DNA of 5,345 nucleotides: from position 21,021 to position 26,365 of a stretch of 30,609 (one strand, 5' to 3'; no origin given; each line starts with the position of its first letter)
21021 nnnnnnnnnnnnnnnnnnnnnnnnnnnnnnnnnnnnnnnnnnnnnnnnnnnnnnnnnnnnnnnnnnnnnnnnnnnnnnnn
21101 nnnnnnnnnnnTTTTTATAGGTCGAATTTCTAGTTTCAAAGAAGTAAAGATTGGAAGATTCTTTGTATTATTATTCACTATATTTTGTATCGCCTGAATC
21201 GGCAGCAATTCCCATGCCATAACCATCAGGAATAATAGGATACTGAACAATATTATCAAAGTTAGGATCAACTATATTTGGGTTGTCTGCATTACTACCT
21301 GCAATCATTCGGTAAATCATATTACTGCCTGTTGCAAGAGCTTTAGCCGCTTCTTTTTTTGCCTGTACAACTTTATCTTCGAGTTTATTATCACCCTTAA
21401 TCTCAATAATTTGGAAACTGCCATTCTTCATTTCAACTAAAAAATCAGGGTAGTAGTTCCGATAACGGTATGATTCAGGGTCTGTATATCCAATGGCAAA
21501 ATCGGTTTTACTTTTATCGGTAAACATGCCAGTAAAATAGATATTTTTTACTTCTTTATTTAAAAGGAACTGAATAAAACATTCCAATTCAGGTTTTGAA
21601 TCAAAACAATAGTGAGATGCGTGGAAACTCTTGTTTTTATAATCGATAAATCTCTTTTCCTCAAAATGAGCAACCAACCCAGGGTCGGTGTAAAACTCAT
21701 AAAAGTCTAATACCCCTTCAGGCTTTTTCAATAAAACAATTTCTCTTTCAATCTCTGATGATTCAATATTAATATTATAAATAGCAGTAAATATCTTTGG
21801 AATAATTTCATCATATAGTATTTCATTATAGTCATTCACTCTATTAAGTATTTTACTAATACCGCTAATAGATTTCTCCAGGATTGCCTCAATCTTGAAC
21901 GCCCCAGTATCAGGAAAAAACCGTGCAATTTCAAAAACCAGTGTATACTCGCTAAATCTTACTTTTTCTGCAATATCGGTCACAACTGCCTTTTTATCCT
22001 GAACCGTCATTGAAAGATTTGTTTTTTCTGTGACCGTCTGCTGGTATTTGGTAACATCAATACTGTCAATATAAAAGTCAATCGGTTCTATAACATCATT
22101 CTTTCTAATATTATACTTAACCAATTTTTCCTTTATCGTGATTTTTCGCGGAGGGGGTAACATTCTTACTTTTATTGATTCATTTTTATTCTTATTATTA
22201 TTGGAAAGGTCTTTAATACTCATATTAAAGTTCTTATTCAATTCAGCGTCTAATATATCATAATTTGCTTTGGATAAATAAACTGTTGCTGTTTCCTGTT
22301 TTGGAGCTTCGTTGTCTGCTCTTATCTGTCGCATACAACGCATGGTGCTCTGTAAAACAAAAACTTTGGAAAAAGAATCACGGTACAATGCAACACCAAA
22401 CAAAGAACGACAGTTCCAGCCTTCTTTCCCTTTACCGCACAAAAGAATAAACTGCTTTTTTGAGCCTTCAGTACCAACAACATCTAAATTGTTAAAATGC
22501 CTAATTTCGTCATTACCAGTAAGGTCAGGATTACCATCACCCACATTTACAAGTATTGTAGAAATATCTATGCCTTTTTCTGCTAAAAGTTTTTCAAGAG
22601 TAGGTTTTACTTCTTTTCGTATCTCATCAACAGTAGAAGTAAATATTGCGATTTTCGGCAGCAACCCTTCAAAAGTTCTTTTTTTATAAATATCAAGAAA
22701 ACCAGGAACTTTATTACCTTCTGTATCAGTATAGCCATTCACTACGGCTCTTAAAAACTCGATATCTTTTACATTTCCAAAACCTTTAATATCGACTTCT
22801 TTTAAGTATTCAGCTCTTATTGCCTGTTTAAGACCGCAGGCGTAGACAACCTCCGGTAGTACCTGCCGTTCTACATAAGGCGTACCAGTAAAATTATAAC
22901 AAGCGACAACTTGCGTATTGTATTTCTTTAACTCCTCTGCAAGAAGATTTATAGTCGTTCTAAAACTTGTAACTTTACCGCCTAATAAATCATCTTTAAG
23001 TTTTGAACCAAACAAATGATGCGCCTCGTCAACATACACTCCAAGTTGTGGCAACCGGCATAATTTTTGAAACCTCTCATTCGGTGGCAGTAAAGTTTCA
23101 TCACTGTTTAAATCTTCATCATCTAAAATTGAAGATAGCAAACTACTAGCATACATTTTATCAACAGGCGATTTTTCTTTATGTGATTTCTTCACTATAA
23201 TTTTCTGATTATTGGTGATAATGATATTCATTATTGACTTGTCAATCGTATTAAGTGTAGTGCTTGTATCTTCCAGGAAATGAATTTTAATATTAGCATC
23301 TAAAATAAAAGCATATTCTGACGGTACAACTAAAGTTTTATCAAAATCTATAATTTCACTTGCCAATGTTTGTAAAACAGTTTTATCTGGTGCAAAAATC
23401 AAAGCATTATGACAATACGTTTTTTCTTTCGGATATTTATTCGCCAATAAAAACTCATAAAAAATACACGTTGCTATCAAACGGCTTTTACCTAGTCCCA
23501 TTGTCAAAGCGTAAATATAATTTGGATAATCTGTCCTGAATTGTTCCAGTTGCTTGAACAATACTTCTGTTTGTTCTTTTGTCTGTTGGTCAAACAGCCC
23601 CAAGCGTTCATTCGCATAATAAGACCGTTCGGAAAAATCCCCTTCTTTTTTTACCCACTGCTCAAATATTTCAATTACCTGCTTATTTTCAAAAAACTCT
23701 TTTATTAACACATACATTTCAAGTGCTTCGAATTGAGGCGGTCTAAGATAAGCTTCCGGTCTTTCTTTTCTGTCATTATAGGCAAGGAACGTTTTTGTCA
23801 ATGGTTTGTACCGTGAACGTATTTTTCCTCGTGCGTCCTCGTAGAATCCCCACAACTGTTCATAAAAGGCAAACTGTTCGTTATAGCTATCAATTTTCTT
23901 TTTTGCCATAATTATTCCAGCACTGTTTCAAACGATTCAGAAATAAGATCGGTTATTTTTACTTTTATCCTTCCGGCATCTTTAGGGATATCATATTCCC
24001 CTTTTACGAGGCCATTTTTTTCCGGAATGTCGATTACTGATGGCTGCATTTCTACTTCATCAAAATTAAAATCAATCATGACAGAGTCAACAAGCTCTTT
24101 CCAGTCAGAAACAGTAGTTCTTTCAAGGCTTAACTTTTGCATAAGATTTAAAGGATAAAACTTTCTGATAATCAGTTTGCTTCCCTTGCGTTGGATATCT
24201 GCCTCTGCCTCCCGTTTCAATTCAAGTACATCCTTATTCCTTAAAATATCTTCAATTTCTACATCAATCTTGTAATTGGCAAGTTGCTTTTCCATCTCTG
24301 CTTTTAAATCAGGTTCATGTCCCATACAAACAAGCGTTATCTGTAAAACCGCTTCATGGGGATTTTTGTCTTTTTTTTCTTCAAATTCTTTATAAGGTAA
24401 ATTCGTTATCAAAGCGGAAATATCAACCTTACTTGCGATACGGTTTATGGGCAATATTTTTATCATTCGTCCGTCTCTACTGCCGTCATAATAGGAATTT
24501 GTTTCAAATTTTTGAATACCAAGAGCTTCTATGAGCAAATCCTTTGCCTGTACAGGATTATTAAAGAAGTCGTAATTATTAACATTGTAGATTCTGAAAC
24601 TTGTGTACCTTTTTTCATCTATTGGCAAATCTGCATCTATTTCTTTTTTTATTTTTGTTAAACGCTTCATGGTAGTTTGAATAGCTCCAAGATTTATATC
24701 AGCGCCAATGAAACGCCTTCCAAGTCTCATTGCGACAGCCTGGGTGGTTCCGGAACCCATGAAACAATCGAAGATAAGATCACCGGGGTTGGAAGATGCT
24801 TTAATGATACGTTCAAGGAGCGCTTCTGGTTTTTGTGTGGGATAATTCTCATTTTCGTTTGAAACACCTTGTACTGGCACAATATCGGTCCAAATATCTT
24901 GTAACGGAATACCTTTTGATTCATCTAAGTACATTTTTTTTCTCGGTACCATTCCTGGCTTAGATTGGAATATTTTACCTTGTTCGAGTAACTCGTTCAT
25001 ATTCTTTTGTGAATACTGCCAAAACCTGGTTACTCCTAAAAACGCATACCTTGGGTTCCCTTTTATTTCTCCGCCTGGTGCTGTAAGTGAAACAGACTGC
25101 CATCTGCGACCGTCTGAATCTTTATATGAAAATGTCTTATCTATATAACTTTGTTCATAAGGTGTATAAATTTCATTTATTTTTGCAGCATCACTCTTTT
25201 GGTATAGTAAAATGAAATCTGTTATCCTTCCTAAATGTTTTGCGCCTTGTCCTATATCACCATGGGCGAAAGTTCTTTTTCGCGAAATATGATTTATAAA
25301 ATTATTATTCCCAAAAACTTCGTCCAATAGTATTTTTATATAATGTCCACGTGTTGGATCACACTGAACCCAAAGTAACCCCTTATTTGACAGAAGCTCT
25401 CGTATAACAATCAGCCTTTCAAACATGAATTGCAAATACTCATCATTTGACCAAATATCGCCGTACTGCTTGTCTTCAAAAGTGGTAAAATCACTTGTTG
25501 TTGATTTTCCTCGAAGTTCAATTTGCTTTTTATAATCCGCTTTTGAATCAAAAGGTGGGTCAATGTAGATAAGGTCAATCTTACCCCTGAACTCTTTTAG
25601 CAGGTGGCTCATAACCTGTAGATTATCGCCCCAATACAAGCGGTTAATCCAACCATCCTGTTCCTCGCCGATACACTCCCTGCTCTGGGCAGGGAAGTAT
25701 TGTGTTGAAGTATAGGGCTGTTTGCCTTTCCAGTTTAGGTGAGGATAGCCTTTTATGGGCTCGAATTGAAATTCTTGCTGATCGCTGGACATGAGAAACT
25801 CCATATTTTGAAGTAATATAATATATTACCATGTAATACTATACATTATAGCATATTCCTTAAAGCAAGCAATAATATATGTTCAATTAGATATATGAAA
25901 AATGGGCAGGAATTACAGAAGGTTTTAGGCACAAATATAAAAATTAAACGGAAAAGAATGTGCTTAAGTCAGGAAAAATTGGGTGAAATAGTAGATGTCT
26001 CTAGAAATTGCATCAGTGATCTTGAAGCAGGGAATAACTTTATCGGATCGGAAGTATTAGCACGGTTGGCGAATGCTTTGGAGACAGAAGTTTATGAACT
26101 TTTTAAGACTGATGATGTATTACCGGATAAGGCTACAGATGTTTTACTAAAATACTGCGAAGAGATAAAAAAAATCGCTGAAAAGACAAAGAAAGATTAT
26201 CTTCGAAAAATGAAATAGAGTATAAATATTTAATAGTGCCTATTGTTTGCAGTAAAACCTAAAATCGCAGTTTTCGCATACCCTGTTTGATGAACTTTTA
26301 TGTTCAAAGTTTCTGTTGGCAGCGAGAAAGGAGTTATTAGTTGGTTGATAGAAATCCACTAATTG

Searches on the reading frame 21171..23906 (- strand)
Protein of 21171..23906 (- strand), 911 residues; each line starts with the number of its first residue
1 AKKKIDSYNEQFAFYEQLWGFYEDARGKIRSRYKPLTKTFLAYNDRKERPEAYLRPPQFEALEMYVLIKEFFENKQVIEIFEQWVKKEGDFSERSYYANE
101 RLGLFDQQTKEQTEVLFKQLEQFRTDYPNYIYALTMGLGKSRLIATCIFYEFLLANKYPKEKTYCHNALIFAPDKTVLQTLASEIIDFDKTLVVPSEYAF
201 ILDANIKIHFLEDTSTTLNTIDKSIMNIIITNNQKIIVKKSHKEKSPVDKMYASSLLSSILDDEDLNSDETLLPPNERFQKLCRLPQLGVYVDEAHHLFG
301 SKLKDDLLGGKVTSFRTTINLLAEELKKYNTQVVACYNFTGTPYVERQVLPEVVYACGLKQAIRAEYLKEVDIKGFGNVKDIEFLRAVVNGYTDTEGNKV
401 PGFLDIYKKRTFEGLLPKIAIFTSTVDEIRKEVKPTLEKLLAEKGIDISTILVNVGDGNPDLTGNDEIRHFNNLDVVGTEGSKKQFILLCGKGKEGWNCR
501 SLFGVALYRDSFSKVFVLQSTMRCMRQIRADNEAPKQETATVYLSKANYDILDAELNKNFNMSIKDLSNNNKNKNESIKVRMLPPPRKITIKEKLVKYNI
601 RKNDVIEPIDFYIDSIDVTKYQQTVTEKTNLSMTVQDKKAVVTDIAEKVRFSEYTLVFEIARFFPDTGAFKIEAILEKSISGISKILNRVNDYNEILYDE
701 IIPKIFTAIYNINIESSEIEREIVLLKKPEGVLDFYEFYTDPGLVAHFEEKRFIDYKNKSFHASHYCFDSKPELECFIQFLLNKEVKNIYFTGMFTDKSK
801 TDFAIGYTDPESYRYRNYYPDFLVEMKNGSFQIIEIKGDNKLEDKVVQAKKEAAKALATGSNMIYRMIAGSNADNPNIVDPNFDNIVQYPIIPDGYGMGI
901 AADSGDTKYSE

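Call 24: search_protein_families(library=pfam, proteins=[window:21171-23906:-], max_evalue=0.01)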
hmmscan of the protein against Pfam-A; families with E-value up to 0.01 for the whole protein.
window:21171-23906:- (911 aa): 2 families
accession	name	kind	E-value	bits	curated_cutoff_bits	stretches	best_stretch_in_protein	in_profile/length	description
PF08722.17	Tn7_TnsA-like_N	-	1.1e-08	36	26.5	1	804-868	13-83/85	TnsA-like endonuclease N terminal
PF04851.21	ResIII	-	0.0029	18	22.5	1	110-314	6-142/164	Type III restriction enzyme, res subunit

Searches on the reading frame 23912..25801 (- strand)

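Call 24: search_protein_families(library=pfam, proteins=[window:23912-25801:-], max_evalue=0.01)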
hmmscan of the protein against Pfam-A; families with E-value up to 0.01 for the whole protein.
window:23912-25801:- (629 aa): 1 family
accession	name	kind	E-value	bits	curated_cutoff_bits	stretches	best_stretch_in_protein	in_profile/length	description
PF01555.25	N6_N4_Mtase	-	1.1e-48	166.6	26.7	1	75-378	1-220/221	DNA methylase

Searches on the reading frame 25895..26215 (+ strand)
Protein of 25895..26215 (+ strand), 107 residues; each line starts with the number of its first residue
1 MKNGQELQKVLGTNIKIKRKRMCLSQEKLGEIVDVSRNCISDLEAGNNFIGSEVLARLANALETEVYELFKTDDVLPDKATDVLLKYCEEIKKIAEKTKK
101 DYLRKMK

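Call 6: search_protein_families(library=padloc, proteins=[window:25895-26215:+], max_evalue=1)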
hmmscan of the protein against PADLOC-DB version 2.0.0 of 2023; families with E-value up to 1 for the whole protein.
window:25895-26215:+ (107 aa): 18 families
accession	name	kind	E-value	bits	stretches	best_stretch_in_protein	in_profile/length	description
PDLC03666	Control_protein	-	1.6e-08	32.9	1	12-71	8-67/77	control protein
PDLC02926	HTH_VI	-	3.7e-08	31.5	1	11-76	2-67/92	-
PDLC03665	Control_protein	-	6.4e-08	30.8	1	10-75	8-74/77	control protein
PDLC03536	REase_II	-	4.2e-07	27.9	1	2-72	2-72/237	Type II restriction enzyme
PDLC03952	RmrA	-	4.9e-07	26.9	1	6-67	18-79/395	-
PDLC03947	RmrA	-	4.3e-06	23.8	1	5-77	6-78/383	-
PDLC03951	RmrA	-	8e-06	23.1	1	16-104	14-100/400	-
PDLC04775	PDC-M69A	-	8.9e-06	24.2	1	9-104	6-98/113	-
PDLC03671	Control_protein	-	8.9e-06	23.9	1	7-71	11-75/84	control protein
PDLC04142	capH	-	9.1e-06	24.7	1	7-77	3-73/103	capH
PDLC03943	RmrA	-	1.9e-05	21.9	1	12-72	4-63/370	-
PDLC03954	RmrA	-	1.9e-05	21.8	1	1-86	1-85/380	-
PDLC03946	RmrA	-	3.1e-05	20.9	1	15-74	7-65/357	-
PDLC03949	RmrA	-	8.7e-05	19.5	1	14-75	6-66/363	-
PDLC03953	RmrA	-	0.00015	19.1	1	12-71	7-65/373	-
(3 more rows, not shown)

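Call 24: search_protein_families(library=pfam, proteins=[window:25895-26215:+], max_evalue=0.01)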
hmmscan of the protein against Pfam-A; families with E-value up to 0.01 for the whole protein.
window:25895-26215:+ (107 aa): 3 families
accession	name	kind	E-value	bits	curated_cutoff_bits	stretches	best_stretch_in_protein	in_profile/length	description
PF01381.28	HTH_3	-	9.5e-07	29.2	23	1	15-69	1-55/55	Helix-turn-helix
PF13560.12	HTH_31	-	2.3e-05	25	27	1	15-65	6-57/64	Helix-turn-helix domain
PF12844.13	HTH_19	-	4.7e-05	23.6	30.2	1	19-72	8-61/64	Helix-turn-helix domain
